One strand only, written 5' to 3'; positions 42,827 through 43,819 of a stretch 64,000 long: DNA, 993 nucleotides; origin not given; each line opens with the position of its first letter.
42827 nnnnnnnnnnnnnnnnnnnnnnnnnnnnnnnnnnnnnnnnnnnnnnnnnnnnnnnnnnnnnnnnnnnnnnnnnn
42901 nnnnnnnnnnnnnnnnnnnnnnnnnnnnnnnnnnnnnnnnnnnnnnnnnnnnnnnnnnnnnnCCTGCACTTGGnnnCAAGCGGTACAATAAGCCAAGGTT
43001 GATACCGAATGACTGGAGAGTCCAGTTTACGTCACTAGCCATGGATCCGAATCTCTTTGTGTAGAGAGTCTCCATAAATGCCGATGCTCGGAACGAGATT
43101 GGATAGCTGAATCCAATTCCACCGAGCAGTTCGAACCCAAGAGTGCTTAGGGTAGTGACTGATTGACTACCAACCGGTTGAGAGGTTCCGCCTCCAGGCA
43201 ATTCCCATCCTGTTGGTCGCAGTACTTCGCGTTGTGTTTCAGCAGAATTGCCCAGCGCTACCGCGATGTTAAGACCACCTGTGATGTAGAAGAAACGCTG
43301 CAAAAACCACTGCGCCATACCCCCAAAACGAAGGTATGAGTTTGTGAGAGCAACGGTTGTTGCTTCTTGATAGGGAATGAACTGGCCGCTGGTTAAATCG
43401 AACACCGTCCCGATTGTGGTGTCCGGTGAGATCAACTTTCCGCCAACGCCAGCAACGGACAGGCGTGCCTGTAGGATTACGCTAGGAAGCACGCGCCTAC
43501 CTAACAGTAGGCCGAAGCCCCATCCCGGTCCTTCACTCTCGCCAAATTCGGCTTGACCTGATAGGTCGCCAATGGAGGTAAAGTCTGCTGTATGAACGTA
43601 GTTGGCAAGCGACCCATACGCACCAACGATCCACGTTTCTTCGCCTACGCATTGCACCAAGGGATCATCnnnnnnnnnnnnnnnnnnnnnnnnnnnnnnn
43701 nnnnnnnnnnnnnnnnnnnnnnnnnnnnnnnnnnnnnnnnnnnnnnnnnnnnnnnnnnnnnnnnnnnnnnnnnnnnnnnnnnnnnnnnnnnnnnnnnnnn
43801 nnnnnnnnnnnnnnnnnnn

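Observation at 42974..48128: Three-gene surface operon (lipoprotein, small T9SS-CTD protein, IgGFc-binding-like/beta-barrel protein) downstream of the repeat array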

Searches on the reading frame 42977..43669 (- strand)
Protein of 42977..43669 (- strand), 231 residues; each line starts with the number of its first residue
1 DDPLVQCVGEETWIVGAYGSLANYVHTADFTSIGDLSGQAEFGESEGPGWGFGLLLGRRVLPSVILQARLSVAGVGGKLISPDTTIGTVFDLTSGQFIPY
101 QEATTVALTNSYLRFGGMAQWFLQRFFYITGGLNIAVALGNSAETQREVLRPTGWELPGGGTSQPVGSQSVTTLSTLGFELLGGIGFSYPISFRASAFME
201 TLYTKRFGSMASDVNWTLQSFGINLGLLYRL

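Call 53: search_protein_representatives(alignment_id=A4)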
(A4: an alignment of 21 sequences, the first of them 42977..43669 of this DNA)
Query: 21 sequences, 231 profile positions. Proteins with E-value up to 0.001 (for the whole library): 750; up to 1e-10: 134; up to 1e-30: 29. The best 150 are listed.
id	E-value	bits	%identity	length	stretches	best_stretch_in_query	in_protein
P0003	8.5e-88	310.4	-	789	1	2-231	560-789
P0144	7.4e-70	251.7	-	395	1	2-231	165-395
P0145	4.4e-66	239.4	-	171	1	62-231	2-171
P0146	3.0e-61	223.6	-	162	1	71-231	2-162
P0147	1.1e-55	205.4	-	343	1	1-229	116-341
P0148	8.4e-55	202.5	-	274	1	1-229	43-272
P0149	5.5e-54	199.8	-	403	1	1-231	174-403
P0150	9.2e-54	199.1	-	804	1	2-231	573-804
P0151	3.3e-51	190.7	-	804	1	1-229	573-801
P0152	2.5e-50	187.8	-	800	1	2-231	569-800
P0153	2.8e-50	187.7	-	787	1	1-229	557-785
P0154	3.4e-48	180.9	-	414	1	2-231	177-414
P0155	4.8e-47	177.1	-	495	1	2-229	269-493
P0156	2.2e-46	174.9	-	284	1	2-230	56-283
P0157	8.1e-46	173.1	-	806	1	1-231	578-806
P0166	3.7e-37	144.7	-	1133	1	2-231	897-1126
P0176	4.6e-29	118.2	-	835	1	12-228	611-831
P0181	1.8e-25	106.5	-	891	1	2-231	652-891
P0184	2.3e-24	102.9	-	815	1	6-231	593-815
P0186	1.8e-21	93.4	-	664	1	11-229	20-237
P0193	3.6e-18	82.6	-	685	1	8-229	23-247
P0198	8.7e-16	74.8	-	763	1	18-230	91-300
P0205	4.1e-15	72.6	-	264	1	11-230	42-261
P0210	3.7e-14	69.5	-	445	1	14-229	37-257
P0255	2.7e-11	60.1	-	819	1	15-230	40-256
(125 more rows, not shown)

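Call 54: search_protein_families(library=pfam, proteins=[P0166, P0181, P0176, P0186, P0193, P0198, P0255, P0205, P0210, P0184], max_evalue=0.001)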
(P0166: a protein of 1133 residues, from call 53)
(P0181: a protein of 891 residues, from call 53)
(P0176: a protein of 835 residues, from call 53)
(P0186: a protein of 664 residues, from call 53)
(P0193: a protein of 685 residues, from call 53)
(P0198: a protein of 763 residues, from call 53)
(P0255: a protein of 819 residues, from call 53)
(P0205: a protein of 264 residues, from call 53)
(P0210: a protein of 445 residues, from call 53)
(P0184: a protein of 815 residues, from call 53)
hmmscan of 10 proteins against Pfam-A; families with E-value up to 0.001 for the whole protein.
P0166 (1133 aa): 1 family
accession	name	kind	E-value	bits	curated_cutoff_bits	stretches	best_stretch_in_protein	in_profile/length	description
PF17517.7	IgGFc_binding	-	7.4e-72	242.5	25.6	3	387-569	78-269/297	IgGFc binding protein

P0181 (891 aa): 1 family
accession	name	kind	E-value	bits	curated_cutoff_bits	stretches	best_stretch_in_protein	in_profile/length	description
PF17517.7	IgGFc_binding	-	1.2e-75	254.9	25.6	1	158-451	1-297/297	IgGFc binding protein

P0176 (835 aa): 1 family
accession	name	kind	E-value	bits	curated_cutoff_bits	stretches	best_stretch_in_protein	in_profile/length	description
PF17517.7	IgGFc_binding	-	4.7e-68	230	25.6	1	151-471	1-297/297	IgGFc binding protein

P0186 (664 aa): 3 families
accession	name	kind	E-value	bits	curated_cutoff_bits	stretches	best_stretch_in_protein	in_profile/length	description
PF00691.25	OmpA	-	1.2e-17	64.4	27.2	2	562-647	1-92/98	OmpA family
PF13568.12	OMP_b-brl_2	-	2.8e-07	31.2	27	1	17-217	2-172/175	Outer membrane protein beta-barrel domain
PF13505.12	OMP_b-brl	-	1.9e-05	25.4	28.7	1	7-234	2-172/175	Outer membrane protein beta-barrel domain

P0193 (685 aa): 3 families
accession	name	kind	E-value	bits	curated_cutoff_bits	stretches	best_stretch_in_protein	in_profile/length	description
PF00691.25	OmpA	-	5.5e-20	72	27.2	2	575-665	1-97/98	OmpA family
PF13568.12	OMP_b-brl_2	-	9.4e-10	39.3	27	1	18-229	1-174/175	Outer membrane protein beta-barrel domain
PF13505.12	OMP_b-brl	-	1.4e-09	38.8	28.7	1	6-247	3-175/175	Outer membrane protein beta-barrel domain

P0198 (763 aa): 2 families
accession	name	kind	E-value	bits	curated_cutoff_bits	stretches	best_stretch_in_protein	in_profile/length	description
PF00691.25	OmpA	-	1.9e-15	57.4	27.2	2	443-518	15-92/98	OmpA family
PF13568.12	OMP_b-brl_2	-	1e-05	26.2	27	1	120-280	38-173/175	Outer membrane protein beta-barrel domain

P0255 (819 aa): 2 families
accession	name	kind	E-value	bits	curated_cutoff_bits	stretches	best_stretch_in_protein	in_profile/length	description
PF00691.25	OmpA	-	1.2e-10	42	27.2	1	648-713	32-97/98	OmpA family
PF13568.12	OMP_b-brl_2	-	1.4e-09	38.7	27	1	39-237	10-173/175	Outer membrane protein beta-barrel domain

P0205 (264 aa): 0 families

P0210 (445 aa): 2 families
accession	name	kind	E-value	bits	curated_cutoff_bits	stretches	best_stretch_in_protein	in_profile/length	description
PF13568.12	OMP_b-brl_2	-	2.7e-06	28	27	1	66-239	33-174/175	Outer membrane protein beta-barrel domain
PF00691.25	OmpA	-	9.2e-05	23.2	27.2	1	350-423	5-76/98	OmpA family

P0184 (815 aa): 2 families
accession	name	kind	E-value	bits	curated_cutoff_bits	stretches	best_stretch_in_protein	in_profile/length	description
PF17517.7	IgGFc_binding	-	1.2e-80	271.4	25.6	1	159-453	1-297/297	IgGFc binding protein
PF13033.11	DUF3894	-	0.00086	19.8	25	0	290-308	21-38/54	Protein of unknown function (DUF3894)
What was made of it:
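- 42977..43633 (-): OmpA/OmpX-type beta-barrel (residues 572-790), about 10 strands, ending ...G-L-L-Y-R-L. The barrel profile finds the N-terminal barrels of OMP_b-brl_2 + OmpA_C proteins at E 1e-21 to 1e-10 (calls 53, 54).
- On OMP_b-brl_2 / OmpA-type small barrel (PF13568, PF13505, PF01389): The profile finds PF13568-positive OmpA-like proteins at E 1e-21 to 1e-10 (calls 53, 54).
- Barrel profile search of 1.84 billion representatives: every C-terminal copy examined carries PF17517, and the next relatives are N-terminal barrels followed by a periplasmic OmpA_C domain (calls 53, 54). The barrel is homologous to barrels whose C-end continues into a periplasmic OmpA_C domain (calls 53, 54).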
